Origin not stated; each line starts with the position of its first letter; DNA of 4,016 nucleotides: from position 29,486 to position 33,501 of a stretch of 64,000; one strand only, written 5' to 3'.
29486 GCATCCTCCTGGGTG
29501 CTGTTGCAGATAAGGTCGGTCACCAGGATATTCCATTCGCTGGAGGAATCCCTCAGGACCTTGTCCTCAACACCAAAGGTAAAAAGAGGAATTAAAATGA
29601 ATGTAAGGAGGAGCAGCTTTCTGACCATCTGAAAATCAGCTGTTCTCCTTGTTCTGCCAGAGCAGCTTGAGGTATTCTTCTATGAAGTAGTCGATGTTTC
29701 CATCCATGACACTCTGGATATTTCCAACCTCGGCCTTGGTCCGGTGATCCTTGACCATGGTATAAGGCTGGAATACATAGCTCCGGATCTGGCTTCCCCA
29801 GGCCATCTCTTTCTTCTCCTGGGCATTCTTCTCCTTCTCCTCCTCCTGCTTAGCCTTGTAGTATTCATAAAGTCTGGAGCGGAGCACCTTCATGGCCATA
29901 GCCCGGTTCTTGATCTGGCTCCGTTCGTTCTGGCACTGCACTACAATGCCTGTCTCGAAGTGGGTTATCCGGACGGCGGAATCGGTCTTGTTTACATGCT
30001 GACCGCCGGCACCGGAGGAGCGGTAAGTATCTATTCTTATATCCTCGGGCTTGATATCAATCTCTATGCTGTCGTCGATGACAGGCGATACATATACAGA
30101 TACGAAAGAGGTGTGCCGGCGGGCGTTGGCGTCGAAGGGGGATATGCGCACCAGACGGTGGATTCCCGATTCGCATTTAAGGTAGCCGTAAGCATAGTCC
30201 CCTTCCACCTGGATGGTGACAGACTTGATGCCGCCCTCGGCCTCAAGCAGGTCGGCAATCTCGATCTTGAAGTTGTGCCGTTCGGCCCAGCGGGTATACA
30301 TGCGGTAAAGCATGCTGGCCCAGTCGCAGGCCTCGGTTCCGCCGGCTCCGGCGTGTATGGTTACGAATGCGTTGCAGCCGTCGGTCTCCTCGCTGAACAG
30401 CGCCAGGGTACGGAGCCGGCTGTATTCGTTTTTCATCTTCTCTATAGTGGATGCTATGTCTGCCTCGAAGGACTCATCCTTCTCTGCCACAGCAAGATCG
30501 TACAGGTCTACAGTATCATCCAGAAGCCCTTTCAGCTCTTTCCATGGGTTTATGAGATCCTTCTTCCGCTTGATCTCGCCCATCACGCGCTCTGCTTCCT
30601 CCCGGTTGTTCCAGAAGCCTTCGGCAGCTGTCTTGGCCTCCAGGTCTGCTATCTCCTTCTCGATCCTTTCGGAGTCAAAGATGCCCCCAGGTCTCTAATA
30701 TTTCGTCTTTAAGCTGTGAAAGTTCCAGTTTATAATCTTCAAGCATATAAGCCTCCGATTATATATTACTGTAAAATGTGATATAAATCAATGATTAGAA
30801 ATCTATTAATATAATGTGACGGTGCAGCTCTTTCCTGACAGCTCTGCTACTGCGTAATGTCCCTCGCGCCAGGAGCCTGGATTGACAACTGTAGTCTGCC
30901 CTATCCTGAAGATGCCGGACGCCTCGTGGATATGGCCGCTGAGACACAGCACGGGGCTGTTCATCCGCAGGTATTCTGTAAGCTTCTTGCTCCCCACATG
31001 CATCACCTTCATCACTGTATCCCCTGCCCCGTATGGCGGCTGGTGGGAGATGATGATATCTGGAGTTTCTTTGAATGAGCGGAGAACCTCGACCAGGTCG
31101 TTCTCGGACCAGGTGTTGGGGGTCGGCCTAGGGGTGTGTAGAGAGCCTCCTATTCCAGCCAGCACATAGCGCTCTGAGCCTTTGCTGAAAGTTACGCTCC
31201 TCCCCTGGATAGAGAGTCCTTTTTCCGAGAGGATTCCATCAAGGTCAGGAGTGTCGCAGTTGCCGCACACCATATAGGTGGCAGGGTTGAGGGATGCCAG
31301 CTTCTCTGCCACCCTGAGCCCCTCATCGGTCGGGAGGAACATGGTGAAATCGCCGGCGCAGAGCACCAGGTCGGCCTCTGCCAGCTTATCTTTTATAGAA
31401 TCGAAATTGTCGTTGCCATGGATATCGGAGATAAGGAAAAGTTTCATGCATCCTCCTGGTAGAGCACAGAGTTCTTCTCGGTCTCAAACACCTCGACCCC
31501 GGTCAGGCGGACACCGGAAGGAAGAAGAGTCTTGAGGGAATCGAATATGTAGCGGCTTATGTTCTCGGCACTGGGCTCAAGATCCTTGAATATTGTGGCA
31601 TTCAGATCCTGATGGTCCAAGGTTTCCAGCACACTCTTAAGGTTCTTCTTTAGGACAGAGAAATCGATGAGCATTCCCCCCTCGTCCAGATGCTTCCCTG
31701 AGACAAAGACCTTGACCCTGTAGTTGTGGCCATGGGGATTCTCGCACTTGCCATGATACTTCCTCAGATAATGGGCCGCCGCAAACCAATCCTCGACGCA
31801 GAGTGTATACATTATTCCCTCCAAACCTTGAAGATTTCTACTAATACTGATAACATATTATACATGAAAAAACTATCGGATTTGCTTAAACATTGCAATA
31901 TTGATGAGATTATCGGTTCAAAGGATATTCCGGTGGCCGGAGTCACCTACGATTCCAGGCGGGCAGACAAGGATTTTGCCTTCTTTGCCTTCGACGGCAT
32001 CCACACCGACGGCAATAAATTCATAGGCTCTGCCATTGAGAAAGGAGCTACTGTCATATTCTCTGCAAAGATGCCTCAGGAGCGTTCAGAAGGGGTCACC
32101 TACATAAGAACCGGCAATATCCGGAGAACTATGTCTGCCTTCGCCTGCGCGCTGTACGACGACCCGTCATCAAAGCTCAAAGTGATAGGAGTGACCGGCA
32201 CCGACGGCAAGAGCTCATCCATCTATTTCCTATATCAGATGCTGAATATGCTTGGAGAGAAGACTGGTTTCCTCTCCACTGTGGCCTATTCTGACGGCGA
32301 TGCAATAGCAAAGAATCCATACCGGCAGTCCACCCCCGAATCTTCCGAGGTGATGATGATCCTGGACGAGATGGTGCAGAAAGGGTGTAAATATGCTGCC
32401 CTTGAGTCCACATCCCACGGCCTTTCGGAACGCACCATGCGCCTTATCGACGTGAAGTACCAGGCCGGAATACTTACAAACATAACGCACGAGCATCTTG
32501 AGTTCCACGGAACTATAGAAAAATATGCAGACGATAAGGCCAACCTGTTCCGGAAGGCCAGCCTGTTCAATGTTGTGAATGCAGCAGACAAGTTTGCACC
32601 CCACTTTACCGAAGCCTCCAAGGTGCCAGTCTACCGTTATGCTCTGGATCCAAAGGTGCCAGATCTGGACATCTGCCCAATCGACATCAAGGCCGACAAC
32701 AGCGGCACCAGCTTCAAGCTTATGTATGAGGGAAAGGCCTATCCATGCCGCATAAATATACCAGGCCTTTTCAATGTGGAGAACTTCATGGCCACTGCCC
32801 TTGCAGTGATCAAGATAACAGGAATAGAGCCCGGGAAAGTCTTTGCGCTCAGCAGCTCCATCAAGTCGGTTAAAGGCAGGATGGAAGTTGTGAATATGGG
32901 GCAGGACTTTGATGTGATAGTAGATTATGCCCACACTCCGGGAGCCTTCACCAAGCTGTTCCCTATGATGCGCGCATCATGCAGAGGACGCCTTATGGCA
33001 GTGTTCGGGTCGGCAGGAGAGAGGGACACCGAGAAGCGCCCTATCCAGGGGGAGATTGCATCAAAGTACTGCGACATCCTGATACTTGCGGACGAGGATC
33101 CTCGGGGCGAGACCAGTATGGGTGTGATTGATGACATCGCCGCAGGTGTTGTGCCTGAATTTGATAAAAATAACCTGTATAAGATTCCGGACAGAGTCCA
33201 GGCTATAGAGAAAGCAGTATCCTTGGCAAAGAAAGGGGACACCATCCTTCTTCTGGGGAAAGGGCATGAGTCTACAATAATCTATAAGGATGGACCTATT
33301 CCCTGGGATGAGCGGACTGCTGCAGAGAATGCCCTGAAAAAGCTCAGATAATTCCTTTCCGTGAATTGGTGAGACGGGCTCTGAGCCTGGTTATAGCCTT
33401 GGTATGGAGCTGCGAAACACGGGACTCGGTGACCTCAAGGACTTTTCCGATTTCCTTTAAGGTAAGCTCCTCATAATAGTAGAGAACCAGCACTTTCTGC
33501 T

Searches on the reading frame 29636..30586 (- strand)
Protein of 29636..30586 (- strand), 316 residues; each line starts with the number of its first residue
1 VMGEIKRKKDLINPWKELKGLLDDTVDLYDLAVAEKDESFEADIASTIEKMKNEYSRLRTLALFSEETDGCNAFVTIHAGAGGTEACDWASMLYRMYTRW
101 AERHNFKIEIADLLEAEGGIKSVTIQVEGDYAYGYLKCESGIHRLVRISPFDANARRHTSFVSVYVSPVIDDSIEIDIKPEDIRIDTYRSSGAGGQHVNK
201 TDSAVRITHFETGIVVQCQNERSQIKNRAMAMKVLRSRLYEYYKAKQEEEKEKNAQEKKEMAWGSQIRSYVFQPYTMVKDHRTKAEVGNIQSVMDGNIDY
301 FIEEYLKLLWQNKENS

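Call 79: search_protein_families(library=pfam, proteins=[window:29636-30586:-], max_evalue=0.001)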
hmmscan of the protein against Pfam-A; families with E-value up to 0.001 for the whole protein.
window:29636-30586:- (316 aa): 2 families
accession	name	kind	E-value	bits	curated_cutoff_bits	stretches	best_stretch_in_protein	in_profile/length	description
PF03462.23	PCRF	-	2e-50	171.7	24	1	3-164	29-194/194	PCRF domain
PF00472.26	RF-1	-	2.9e-47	159.9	35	1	173-282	2-116/116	RF-1 domain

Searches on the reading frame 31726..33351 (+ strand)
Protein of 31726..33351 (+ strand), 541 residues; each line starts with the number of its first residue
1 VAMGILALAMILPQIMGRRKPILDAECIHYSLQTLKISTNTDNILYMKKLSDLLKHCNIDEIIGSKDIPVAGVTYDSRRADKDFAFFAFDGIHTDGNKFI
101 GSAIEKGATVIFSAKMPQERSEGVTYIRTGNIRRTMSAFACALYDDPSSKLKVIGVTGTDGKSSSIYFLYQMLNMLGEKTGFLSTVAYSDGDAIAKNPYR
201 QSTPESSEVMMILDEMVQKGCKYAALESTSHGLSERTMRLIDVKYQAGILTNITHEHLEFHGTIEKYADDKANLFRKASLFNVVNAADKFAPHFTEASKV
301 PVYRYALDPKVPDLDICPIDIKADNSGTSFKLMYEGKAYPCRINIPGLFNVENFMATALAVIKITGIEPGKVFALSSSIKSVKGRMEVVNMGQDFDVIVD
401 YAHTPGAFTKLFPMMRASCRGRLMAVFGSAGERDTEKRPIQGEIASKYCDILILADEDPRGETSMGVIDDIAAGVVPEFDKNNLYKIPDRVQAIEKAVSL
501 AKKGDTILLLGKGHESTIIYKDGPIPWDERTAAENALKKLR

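Call 79: search_protein_families(library=pfam, proteins=[window:31726-33351:+], max_evalue=0.001)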
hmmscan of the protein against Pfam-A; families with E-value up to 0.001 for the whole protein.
window:31726-33351:+ (541 aa): 3 families
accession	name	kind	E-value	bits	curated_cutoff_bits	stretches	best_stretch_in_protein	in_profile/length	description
PF08245.18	Mur_ligase_M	-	1.7e-41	142.8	24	1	156-360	1-199/200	Mur ligase middle domain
PF02875.26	Mur_ligase_C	-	6e-28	98.7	28.4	1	384-513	1-127/127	Mur ligase, glutamate ligase domain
PF01225.30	Mur_ligase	-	3.4e-05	24.5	21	1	70-115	2-52/95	Mur ligase family, catalytic domain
